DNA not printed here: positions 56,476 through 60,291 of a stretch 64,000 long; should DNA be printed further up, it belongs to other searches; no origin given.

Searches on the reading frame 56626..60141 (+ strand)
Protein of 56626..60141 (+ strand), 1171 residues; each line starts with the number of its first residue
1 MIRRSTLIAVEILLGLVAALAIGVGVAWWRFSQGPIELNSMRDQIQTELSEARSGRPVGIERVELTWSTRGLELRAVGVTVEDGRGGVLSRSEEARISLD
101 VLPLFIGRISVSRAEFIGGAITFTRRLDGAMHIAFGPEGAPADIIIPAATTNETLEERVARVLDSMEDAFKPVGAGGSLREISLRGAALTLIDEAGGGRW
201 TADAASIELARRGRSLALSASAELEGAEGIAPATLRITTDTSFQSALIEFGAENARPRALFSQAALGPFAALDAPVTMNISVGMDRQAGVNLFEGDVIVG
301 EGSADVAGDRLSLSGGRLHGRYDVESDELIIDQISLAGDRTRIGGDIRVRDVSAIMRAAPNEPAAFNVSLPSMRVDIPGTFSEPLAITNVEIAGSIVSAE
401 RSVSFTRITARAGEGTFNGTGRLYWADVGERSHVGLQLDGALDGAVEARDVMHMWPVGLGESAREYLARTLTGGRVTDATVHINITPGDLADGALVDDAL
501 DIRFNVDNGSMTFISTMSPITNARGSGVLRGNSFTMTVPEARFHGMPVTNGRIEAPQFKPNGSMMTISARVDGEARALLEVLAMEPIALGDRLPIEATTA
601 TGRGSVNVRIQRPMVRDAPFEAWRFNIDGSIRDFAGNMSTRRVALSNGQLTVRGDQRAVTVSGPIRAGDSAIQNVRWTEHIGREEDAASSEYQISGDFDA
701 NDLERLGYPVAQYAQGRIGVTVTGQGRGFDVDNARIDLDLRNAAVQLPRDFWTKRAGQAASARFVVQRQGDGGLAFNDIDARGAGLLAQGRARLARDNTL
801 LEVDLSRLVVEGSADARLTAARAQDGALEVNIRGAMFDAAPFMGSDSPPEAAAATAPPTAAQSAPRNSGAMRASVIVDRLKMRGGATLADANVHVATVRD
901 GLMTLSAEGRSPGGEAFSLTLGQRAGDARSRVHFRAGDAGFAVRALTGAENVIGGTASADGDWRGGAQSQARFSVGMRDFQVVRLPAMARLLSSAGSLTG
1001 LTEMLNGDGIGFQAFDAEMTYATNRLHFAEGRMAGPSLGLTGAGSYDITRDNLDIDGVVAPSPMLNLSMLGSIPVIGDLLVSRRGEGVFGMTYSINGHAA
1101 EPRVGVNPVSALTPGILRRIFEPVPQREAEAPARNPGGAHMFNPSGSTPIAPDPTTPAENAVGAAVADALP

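Call 39: search_protein_families(library=pfam, proteins=[window:56626-60141:+], max_evalue=0.01)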
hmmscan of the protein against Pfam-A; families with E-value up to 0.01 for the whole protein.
window:56626-60141:+ (1171 aa): 2 families
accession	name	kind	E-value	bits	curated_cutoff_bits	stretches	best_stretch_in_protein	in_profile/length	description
PF13116.12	YhdP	-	4.4e-47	161.1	46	3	362-843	402-863/1224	YhdP protein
PF04357.19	TamB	-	0.00041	20.2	22.4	0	599-678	12-82/381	TamB, inner membrane protein subunit of TAM complex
